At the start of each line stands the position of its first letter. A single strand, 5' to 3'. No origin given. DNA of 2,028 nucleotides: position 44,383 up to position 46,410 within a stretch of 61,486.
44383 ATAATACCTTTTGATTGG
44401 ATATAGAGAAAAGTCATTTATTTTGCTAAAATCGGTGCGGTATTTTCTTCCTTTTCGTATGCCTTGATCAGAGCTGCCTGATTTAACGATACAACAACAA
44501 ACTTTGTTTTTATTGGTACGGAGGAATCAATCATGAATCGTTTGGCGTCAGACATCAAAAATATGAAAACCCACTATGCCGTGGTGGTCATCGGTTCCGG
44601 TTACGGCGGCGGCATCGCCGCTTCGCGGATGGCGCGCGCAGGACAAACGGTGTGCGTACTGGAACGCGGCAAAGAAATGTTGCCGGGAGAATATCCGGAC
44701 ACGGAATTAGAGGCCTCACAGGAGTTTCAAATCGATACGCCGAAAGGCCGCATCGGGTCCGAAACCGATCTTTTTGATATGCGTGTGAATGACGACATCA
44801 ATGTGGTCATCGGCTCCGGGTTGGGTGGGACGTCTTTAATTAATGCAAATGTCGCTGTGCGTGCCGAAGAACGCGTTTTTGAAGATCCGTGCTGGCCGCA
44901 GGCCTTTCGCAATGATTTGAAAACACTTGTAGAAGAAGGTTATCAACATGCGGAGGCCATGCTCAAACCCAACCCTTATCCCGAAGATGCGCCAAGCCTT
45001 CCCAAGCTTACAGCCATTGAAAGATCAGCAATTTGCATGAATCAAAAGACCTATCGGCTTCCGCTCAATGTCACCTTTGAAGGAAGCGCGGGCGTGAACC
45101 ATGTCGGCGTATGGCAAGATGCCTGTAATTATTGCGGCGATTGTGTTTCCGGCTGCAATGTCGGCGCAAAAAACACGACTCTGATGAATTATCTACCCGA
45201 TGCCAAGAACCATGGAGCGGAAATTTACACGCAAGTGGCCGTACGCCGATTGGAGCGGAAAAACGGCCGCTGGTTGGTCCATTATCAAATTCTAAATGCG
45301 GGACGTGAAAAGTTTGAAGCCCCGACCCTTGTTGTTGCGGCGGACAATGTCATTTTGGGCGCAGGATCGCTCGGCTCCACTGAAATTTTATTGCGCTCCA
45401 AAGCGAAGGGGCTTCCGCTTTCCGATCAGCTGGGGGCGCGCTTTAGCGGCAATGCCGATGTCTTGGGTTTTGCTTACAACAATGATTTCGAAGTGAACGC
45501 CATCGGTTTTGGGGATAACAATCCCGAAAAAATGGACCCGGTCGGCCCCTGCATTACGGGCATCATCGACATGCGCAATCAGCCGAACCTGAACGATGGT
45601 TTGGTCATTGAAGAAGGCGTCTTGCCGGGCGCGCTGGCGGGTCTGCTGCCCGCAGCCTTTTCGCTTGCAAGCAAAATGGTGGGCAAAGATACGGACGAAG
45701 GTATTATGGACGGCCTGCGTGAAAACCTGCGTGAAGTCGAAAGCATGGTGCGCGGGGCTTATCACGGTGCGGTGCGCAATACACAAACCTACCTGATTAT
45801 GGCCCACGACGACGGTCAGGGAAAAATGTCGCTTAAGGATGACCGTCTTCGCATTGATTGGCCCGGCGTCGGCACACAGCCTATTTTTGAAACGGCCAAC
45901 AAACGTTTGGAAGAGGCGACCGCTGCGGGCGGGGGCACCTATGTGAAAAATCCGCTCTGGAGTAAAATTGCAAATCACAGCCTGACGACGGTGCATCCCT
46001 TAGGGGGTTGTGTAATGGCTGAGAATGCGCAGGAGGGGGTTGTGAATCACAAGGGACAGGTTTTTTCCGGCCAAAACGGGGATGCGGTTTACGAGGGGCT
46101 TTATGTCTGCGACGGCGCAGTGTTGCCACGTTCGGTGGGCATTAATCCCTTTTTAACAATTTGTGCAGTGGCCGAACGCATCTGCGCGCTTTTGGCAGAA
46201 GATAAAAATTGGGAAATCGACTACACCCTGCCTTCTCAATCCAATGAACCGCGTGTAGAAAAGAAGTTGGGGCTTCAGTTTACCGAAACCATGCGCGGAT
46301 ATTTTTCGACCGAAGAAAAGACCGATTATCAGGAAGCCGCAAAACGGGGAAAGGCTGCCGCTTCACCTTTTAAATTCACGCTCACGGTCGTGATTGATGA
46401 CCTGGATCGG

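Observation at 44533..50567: Four-gene lipid-type cluster: cholesterol-oxidase-like GMC flavoenzyme, lipase-like hydrolase, ADC-fold protein and patatin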

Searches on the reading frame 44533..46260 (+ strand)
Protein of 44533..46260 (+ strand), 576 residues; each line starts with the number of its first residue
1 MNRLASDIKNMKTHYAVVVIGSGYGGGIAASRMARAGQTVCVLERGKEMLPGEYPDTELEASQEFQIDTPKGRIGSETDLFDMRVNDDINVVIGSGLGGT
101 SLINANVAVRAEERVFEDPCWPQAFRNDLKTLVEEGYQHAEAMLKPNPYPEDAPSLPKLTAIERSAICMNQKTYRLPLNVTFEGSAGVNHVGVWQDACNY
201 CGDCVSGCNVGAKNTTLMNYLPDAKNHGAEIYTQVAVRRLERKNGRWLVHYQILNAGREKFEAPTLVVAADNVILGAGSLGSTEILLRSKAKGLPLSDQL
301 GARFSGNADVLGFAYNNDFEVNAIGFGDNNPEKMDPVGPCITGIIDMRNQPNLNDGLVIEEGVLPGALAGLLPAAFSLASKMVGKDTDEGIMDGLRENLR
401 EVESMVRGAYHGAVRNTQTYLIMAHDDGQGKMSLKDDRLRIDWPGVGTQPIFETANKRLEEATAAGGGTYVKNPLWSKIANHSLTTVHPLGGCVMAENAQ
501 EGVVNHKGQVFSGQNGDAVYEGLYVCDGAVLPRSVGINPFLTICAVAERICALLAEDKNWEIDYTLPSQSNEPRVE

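Call 42: search_solved_structures(query=window:44533-46260:+, max_evalue=1e-15, show_alignments=4)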
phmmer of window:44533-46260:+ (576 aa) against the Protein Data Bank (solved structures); distinct sequences matched with E-value up to 1e-15: 12.
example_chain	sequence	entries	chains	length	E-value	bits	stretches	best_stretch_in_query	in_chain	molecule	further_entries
3cnj_A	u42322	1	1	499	7.2e-21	77.6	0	434-551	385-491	Cholesterol oxidase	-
4rek_A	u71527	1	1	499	7.3e-21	77.6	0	434-551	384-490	Cholesterol oxidase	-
1b8s_A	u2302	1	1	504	1e-20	77.1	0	434-551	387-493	PROTEIN (CHOLESTEROL OXIDASE)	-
1b4v_A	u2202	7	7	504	1e-20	77.1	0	434-551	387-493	PROTEIN (CHOLESTEROL OXIDASE) | CHOLESTEROL OXIDASE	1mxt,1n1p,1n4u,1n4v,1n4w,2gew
4u2l_A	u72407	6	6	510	1.1e-20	77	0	434-551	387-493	Cholesterol oxidase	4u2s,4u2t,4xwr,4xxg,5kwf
3gyi_A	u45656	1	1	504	4.8e-20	74.9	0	434-551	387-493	Cholesterol oxidase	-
3b3r_A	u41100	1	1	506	8.5e-20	74.1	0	434-551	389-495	Cholesterol oxidase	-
1cbo_A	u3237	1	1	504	9e-20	74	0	434-551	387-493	PROTEIN (CHOLESTEROL OXIDASE)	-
3b6d_A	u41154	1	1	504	1.1e-19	73.8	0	434-551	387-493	Cholesterol oxidase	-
1cc2_A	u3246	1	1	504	1.1e-19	73.7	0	434-551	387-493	PROTEIN (CHOLESTEROL OXIDASE)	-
1ijh_A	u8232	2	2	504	1.8e-19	73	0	434-551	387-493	CHOLESTEROL OXIDASE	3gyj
1coy_A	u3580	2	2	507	2.9e-17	65.7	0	519-550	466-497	CHOLESTEROL OXIDASE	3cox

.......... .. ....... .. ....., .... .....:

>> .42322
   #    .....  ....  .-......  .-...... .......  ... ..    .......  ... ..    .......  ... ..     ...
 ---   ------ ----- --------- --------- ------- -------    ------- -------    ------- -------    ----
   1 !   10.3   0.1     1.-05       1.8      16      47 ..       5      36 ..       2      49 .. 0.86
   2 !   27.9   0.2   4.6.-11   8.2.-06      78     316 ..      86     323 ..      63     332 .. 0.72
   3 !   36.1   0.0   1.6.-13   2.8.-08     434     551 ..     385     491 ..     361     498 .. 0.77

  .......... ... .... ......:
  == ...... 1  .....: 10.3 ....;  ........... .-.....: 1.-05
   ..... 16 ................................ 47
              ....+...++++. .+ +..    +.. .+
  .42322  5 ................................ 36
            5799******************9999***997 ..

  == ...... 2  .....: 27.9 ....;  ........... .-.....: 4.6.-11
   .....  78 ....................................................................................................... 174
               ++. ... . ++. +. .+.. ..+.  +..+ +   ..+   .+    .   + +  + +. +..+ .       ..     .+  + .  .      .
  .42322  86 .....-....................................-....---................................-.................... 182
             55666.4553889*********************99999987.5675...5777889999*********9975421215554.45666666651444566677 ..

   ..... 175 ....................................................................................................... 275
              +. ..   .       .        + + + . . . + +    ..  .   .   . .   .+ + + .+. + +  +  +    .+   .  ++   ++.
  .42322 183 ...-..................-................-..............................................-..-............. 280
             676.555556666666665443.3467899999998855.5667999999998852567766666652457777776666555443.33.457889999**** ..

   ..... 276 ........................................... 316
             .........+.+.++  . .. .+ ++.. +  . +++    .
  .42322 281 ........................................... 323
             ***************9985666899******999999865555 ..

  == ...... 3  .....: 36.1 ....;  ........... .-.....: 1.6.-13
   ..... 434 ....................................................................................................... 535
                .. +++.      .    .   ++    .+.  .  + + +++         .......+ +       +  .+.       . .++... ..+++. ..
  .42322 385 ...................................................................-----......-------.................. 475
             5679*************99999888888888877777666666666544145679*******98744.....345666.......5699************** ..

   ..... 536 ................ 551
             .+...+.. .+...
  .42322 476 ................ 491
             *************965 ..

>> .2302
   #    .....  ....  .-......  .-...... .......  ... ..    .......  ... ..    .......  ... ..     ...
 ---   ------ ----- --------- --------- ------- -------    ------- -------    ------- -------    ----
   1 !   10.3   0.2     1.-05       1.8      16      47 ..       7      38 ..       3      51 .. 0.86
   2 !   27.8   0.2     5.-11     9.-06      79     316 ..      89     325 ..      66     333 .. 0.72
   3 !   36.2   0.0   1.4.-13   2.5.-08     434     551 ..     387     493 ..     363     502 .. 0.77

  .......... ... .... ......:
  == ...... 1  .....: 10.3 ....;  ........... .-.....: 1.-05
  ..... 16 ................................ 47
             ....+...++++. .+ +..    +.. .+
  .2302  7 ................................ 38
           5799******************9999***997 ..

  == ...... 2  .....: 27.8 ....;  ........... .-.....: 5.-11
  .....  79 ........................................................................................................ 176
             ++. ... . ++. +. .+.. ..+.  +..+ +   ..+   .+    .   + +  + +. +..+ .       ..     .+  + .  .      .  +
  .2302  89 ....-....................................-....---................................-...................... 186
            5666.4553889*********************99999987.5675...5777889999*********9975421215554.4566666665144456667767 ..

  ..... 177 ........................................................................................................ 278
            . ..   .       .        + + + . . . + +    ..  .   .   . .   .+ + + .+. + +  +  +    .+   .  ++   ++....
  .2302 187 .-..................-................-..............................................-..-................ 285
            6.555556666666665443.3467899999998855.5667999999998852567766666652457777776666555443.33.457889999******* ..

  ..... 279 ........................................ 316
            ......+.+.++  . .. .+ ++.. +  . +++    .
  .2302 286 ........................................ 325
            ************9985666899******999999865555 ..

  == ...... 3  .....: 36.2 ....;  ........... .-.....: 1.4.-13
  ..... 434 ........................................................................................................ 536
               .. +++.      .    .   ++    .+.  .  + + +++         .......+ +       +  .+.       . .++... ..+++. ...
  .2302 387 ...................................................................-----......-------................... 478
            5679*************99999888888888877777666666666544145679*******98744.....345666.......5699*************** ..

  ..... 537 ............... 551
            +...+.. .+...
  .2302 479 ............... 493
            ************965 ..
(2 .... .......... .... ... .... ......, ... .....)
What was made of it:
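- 44533..46893 (+): Gene 1: cholesterol-oxidase-like GMC flavoenzyme (residues 1 to about 575) fused to copy 1 of the shared C-domain. The catalytic His488 (45994-45996) and Asn538 (46144-46146) are retained. The alignment to Streptomyces ChoA shows HPLGGC and GxNPF conserved (call 42).
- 45124..45156 (+): Cys198-x2-Cys201-x2-Cys204-x3-Cys208 motif inside the GMC domain, a candidate Fe-S cluster site. The motif is absent from Streptomyces cholesterol oxidase (call 42).
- The Cys-rich motif is absent from ChoA (call 42).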
